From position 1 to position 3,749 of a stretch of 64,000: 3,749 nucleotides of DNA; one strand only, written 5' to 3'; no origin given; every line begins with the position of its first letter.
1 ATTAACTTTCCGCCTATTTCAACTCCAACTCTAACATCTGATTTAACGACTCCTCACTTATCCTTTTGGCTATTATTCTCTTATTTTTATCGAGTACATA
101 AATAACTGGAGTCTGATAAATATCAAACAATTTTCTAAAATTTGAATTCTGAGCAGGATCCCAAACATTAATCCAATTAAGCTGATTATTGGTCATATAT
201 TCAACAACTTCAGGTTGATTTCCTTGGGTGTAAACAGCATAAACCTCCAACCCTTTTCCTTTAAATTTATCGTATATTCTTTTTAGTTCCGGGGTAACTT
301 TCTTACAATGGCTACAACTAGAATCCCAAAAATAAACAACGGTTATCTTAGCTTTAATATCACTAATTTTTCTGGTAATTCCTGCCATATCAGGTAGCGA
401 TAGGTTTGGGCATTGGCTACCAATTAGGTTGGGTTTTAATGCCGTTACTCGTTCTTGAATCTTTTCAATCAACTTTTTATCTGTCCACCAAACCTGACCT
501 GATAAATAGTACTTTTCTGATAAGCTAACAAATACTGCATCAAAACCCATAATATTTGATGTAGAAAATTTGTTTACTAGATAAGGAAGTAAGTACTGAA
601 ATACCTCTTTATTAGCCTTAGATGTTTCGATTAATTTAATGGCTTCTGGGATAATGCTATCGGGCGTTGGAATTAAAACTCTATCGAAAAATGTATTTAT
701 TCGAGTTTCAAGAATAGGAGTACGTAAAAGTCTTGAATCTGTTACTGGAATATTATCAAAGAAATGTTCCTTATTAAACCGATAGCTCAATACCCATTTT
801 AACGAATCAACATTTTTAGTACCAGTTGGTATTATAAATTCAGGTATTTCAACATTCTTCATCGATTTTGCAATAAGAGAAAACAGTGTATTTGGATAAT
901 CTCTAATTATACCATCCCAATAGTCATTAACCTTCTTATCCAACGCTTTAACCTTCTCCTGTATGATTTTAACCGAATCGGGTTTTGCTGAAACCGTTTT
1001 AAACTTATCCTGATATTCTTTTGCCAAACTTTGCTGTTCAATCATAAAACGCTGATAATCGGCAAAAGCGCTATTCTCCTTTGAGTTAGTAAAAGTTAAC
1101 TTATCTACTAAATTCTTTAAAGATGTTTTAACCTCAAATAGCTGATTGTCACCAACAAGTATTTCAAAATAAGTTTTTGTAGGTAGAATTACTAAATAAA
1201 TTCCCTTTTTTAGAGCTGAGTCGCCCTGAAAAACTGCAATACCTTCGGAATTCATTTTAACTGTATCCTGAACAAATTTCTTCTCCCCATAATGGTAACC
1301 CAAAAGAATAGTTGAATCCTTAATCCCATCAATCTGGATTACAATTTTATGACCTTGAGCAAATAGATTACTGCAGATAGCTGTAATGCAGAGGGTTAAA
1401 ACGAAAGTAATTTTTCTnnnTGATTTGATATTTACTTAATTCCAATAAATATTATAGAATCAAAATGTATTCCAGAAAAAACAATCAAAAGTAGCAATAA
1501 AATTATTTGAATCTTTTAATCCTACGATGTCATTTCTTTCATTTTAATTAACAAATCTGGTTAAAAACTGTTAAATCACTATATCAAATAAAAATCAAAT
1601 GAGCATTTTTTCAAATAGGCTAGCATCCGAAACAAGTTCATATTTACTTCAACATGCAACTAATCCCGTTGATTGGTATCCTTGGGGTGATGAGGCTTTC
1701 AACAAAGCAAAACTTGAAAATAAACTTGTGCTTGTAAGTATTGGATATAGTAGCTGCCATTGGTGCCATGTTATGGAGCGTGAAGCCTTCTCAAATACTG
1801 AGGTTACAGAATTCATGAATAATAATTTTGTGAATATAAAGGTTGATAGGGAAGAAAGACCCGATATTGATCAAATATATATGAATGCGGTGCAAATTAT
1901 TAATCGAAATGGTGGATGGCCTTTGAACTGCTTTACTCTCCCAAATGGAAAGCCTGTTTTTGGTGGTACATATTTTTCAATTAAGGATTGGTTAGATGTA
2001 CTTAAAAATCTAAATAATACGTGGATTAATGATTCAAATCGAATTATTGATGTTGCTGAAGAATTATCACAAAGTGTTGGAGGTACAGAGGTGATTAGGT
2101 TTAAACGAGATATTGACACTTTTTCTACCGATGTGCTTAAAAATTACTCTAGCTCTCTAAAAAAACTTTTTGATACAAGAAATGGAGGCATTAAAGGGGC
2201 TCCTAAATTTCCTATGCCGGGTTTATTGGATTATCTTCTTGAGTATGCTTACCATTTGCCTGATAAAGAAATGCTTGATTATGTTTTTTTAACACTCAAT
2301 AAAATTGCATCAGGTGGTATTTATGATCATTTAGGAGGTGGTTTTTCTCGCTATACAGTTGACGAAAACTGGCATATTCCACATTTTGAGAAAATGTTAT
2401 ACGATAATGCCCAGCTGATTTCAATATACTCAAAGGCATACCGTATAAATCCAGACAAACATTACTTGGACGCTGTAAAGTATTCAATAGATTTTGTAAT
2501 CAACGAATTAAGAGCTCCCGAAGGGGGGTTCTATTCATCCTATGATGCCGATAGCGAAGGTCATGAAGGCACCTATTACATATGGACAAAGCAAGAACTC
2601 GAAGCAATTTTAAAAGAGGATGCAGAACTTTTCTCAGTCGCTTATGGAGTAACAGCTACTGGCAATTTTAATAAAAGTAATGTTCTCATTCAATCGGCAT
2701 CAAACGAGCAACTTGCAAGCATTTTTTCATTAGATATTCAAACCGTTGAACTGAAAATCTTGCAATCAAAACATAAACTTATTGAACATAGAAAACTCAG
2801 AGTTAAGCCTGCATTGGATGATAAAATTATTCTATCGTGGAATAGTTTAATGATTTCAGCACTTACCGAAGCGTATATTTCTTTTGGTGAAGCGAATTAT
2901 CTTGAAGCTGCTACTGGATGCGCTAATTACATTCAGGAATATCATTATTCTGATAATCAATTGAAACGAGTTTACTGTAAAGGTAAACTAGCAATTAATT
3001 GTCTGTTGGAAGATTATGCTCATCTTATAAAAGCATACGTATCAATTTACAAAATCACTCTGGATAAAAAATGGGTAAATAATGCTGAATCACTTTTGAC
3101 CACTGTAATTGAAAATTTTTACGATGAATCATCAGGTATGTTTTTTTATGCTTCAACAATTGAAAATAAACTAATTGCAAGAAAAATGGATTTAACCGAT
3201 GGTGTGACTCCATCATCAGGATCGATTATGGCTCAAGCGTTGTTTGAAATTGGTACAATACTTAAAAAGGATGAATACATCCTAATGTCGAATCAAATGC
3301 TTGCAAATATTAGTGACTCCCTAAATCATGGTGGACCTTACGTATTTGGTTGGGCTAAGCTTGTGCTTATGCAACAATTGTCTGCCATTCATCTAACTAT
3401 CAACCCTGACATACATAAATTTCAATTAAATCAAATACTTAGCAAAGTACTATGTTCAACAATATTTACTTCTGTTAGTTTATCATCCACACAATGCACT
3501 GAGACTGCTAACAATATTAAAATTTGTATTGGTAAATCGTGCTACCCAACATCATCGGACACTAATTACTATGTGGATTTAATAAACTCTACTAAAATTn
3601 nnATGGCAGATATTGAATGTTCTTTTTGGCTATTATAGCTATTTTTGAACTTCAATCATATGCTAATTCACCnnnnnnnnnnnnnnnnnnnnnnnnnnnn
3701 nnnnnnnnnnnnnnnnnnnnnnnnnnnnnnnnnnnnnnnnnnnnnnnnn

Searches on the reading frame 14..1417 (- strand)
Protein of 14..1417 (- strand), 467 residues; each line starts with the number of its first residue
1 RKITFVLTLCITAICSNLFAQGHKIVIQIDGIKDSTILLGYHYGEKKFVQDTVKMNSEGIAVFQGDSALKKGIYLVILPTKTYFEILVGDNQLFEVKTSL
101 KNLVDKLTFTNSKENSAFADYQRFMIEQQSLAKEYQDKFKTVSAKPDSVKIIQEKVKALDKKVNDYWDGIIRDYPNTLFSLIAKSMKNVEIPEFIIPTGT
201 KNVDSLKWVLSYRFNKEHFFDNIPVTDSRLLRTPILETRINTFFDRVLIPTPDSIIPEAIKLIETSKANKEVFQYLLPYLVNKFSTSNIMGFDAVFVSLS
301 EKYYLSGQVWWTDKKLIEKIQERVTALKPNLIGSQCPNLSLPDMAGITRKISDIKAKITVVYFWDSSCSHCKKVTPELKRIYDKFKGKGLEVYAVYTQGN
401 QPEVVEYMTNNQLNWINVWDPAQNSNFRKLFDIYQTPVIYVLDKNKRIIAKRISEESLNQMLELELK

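Call 51: search_protein_families(library=pfam, proteins=[window:14-1417:-])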
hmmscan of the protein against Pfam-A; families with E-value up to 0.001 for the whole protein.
window:14-1417:- (467 aa): 6 families
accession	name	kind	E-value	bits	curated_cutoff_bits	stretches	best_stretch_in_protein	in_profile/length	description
PF00578.27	AhpC-TSA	-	1.1e-16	61.3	26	1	332-449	1-122/124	AhpC/TSA family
PF13905.12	Thioredoxin_8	-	3.9e-15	56.4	27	1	357-448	2-94/94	Thioredoxin-like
PF08534.16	Redoxin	-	4.9e-12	46.3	26.6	1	333-456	3-136/148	Redoxin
PF13098.12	Thioredoxin_2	-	2.8e-06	28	27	1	356-451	5-90/104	Thioredoxin-like domain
PF00085.26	Thioredoxin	-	1.7e-05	25.2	23.5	1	355-402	17-63/103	Thioredoxin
PF14289.11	DUF4369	-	0.00024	22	25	1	24-118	2-91/91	Domain of unknown function (DUF4369)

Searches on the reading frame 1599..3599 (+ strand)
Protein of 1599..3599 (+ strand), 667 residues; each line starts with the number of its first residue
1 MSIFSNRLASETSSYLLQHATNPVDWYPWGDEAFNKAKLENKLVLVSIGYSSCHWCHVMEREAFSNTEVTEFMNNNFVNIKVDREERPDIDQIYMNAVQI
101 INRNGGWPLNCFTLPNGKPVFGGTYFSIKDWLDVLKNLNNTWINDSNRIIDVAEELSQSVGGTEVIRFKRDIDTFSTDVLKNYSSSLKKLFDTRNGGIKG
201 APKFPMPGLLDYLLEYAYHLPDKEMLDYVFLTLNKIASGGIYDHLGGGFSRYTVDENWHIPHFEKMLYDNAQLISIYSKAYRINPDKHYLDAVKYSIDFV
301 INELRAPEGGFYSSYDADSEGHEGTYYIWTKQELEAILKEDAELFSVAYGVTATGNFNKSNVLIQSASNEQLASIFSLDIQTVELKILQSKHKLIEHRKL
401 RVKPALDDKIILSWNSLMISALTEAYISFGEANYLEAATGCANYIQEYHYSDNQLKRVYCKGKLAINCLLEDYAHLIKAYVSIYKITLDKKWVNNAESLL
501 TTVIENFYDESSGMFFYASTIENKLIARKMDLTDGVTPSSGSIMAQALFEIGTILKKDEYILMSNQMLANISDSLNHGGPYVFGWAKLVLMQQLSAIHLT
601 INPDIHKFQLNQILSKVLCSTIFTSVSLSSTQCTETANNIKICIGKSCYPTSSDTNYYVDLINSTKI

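Call 51: search_protein_families(library=pfam, proteins=[window:1599-3599:+])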
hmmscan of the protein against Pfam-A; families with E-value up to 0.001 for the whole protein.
window:1599-3599:+ (667 aa): 5 families
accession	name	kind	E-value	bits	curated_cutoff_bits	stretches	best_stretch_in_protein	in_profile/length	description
PF03190.21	Thioredox_DsbH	-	2.3e-66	223.2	27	1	6-159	2-161/163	Protein of unknown function, DUF255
PF13899.12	Thioredoxin_7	-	1.1e-09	38.7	27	1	25-89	1-65/83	Thioredoxin-like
PF06662.19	C5-epim_C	-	1.8e-05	24.8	23.3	0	270-317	31-76/188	D-glucuronyl C5-epimerase C-terminus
PF07470.19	Glyco_hydro_88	-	2.2e-05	24.1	26.6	0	254-313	62-120/352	Glycosyl Hydrolase Family 88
PF07944.18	Beta-AFase-like_GH127_cat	-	0.00024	20.6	24.9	0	418-505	130-209/376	Beta-L-arabinofuranosidase, GH127 catalytic domain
